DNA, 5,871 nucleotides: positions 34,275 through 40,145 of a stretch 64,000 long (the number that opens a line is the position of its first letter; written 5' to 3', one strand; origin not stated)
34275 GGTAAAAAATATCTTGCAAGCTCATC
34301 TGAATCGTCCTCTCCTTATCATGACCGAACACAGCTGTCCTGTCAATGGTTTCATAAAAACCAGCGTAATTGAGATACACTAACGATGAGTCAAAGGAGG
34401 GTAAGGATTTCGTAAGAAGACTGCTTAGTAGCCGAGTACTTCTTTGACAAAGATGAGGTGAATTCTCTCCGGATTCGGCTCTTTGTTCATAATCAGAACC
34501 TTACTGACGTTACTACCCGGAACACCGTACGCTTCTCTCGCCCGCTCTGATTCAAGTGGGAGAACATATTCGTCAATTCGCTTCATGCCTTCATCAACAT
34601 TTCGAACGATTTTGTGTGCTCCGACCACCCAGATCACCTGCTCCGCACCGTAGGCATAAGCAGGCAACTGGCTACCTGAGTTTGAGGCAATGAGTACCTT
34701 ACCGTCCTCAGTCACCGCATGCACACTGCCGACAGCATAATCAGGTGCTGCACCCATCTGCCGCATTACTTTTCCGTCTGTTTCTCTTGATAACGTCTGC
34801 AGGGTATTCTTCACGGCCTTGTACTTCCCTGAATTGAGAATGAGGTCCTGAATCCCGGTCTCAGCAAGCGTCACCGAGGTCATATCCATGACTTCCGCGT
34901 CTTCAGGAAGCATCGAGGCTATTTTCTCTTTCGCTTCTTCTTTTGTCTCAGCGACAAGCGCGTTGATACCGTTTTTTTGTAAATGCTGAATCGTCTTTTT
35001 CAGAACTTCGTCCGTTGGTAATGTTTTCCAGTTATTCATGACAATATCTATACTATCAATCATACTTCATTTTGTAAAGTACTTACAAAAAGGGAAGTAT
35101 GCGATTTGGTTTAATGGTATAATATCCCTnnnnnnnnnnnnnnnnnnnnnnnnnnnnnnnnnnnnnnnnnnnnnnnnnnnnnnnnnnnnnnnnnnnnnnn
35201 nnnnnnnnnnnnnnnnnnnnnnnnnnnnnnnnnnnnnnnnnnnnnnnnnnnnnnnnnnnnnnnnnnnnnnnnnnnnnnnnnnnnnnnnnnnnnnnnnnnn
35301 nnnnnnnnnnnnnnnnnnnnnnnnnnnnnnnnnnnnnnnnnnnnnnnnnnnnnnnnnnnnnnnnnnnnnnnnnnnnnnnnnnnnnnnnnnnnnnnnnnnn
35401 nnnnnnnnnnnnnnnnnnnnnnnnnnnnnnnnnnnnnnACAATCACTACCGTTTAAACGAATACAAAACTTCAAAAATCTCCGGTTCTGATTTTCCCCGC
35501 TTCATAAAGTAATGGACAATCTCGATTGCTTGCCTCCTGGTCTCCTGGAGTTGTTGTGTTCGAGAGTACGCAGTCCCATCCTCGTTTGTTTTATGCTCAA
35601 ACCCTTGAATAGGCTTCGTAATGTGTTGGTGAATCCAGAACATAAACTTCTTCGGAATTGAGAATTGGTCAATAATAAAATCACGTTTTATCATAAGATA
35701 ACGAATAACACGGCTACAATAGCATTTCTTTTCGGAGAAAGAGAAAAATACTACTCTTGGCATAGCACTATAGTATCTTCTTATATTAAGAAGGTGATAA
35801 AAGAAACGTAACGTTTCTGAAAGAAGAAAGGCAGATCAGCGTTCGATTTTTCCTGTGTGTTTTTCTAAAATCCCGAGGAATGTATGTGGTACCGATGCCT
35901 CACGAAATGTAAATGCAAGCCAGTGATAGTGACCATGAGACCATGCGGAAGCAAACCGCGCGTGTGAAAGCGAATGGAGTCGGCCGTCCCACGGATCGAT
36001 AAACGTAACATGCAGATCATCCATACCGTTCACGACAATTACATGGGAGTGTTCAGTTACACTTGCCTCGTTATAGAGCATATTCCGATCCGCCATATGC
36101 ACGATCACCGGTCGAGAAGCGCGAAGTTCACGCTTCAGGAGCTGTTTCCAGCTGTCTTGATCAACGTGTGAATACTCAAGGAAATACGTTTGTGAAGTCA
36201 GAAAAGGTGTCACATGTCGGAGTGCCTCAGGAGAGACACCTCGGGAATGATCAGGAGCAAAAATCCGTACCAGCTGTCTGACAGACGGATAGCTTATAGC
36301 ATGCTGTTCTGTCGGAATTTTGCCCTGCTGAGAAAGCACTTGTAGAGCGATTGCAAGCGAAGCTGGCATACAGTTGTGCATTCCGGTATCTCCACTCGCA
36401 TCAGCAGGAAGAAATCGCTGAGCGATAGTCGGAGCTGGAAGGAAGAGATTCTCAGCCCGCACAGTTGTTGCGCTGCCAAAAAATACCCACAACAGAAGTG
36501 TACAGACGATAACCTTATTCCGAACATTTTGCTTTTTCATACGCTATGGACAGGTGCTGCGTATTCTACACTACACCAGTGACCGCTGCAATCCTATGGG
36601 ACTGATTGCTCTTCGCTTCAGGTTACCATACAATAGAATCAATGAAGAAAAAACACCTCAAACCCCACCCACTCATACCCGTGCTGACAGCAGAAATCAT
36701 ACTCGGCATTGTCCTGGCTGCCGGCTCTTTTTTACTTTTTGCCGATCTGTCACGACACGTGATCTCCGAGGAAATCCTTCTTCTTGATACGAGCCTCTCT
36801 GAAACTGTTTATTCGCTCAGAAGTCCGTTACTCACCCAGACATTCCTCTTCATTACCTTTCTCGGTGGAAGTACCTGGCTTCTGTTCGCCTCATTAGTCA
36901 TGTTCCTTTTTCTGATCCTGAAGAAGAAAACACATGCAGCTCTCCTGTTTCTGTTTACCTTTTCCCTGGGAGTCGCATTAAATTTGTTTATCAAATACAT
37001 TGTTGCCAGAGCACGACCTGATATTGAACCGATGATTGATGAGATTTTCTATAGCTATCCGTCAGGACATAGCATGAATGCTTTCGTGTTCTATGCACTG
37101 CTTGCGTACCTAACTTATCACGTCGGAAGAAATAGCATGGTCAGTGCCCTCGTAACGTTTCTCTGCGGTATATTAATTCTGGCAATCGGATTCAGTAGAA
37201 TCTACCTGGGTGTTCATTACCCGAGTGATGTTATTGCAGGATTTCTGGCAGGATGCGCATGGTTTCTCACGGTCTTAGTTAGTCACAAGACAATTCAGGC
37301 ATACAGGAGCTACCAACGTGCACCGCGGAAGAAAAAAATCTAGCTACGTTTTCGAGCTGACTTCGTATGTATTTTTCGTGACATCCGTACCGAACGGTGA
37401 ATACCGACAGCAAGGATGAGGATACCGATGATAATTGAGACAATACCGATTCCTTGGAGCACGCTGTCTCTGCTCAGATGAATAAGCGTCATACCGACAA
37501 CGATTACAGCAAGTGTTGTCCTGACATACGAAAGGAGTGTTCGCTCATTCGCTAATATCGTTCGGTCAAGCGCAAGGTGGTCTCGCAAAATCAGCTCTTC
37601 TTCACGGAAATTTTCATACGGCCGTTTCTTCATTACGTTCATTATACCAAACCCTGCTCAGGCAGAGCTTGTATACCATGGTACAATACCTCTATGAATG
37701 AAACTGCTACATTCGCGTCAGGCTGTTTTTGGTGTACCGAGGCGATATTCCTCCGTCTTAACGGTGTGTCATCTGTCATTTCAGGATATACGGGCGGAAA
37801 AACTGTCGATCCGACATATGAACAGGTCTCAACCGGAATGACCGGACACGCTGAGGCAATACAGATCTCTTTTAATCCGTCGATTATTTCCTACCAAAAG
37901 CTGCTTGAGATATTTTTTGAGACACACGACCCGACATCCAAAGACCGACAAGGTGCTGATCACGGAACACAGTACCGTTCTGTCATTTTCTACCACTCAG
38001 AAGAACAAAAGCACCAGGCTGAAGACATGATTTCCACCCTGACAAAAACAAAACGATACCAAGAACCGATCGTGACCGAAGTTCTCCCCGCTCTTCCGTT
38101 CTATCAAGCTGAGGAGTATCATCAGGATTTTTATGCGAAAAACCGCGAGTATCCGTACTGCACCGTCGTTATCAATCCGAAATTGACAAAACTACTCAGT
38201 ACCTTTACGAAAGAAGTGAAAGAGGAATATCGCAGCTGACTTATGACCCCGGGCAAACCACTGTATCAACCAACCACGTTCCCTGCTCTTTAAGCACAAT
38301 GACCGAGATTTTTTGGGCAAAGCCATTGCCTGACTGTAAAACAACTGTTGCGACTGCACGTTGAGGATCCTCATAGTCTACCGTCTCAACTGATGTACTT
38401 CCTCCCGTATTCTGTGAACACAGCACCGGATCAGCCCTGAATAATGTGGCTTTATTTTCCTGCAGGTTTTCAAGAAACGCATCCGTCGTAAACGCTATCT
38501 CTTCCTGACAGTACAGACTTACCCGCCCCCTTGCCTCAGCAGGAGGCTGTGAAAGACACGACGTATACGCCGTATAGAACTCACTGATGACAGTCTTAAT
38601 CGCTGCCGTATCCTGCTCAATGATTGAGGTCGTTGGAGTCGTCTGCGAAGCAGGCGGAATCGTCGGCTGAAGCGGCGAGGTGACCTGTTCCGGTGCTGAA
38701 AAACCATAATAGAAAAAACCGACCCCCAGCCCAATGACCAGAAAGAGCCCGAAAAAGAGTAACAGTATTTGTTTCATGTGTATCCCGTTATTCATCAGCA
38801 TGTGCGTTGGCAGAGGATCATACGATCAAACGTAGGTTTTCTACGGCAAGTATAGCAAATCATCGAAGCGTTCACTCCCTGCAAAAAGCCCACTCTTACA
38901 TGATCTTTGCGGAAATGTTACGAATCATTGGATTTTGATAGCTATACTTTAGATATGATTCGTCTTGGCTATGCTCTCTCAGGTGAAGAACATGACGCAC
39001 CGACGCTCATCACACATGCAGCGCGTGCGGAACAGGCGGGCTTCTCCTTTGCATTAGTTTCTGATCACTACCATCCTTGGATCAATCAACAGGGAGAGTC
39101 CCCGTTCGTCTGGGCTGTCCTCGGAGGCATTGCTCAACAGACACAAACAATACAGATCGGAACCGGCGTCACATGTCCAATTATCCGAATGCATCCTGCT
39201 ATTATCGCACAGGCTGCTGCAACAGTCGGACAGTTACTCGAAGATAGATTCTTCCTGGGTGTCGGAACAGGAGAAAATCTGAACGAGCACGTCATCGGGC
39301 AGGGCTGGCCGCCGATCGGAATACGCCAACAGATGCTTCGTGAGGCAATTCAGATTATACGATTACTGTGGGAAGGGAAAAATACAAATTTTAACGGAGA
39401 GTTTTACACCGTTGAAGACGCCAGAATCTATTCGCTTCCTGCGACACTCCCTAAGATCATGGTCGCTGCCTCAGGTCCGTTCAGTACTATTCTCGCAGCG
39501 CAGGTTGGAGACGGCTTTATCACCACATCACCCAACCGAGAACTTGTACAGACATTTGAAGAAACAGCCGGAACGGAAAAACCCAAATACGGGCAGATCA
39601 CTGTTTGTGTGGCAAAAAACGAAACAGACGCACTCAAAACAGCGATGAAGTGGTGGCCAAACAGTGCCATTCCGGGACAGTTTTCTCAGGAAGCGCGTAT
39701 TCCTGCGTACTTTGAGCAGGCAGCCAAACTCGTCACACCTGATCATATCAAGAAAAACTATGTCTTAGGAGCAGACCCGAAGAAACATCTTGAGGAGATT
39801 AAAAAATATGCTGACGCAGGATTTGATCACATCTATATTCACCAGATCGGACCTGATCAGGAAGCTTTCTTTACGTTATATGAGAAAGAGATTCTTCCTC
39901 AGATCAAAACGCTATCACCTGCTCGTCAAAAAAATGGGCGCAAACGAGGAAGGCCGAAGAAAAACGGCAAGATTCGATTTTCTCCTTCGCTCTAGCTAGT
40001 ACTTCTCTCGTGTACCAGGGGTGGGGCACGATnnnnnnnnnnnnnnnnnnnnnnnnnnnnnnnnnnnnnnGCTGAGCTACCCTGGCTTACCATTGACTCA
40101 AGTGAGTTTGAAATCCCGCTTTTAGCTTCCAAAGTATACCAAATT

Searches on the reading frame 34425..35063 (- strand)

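Call 12: search_protein_families(library=pfam, proteins=[window:34425-35063:-], max_evalue=0.001)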
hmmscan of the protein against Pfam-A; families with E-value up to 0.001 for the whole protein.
window:34425-35063:- (212 aa): 1 family
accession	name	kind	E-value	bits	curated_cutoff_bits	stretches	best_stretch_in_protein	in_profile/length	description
PF02589.21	LUD_dom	-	1.6e-26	93.7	22.6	1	21-206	1-189/189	LUD domain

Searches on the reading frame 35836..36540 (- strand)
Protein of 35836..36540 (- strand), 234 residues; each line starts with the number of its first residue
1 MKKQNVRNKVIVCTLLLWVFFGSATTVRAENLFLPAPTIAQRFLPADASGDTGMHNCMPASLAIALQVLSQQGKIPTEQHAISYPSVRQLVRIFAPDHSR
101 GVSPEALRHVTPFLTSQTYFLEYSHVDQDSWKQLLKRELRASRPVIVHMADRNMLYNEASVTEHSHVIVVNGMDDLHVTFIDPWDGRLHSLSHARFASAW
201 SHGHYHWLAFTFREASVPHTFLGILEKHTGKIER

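Call 12: search_protein_families(library=pfam, proteins=[window:35836-36540:-], max_evalue=0.001)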
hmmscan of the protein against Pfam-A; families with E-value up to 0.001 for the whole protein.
window:35836-36540:- (234 aa): 2 families
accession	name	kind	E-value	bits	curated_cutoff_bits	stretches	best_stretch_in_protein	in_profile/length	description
PF13529.12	Peptidase_C39_2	-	7.4e-08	33.5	24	1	53-184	12-143/143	Peptidase_C39 like family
PF01640.23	Peptidase_C10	-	0.00026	21.7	26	1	104-176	115-177/194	Peptidase C10 family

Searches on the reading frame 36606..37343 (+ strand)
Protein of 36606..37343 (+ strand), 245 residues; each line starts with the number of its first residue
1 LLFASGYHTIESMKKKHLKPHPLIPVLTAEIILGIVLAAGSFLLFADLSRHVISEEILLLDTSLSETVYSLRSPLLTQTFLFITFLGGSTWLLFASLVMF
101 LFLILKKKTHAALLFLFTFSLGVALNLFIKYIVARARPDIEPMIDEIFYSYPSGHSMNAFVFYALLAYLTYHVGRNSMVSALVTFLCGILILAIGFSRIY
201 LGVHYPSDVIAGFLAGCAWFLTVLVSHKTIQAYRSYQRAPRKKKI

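Call 24: search_protein_families(library=pfam, proteins=[window:36606-37343:+], max_evalue=0.01)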
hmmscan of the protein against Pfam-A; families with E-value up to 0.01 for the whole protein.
window:36606-37343:+ (245 aa): 2 families
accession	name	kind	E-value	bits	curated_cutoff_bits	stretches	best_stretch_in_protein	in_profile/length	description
PF01569.27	PAP2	-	2.6e-21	76.2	27.2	1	112-228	2-126/130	PAP2 superfamily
PF14378.12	PAP2_3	-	3.4e-05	24.2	27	1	133-220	109-188/190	PAP2 superfamily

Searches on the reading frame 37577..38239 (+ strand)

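Call 24: search_protein_families(library=pfam, proteins=[window:37577-38239:+], max_evalue=0.01)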
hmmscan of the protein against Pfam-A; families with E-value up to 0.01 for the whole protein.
window:37577-38239:+ (220 aa): 1 family
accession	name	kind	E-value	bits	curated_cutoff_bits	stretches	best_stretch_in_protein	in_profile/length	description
PF01625.27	PMSR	-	4.4e-65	219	23.7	1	43-195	1-152/153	Peptide methionine sulfoxide reductase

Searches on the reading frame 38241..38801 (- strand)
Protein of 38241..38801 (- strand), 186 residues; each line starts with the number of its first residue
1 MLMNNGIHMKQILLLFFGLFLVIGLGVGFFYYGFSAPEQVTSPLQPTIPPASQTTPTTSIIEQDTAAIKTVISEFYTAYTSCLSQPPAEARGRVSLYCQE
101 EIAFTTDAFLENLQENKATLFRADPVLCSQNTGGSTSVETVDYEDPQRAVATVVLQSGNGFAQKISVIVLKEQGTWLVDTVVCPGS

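Call 24: search_protein_families(library=pfam, proteins=[window:38241-38801:-], max_evalue=0.01)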
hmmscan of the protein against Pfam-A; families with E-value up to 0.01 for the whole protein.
window:38241-38801:- (186 aa): 1 family
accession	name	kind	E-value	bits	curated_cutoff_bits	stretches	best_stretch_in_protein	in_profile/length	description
PF12883.13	DUF3828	-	0.00035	21.3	26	1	71-183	5-122/125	Protein of unknown function (DUF3828)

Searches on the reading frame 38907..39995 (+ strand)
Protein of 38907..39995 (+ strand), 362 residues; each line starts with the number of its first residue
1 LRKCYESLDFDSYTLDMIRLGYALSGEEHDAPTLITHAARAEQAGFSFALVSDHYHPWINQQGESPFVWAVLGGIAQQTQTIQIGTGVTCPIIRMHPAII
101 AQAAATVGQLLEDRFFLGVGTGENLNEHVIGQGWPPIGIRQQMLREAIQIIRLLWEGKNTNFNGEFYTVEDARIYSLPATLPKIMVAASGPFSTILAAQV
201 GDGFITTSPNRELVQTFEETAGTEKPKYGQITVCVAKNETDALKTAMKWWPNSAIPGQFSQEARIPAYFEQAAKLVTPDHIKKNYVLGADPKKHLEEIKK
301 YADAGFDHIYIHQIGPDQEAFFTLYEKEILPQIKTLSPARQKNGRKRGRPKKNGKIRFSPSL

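Call 23: search_protein_families(library=pfam, proteins=[window:38907-39995:+], max_evalue=0.0001)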
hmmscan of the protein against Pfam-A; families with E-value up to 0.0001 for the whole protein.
window:38907-39995:+ (362 aa): 1 family
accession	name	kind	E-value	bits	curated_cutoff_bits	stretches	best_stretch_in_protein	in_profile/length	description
PF00296.26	Bac_luciferase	-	1.4e-51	176.2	27.9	1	24-308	15-314/314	Luciferase-like monooxygenase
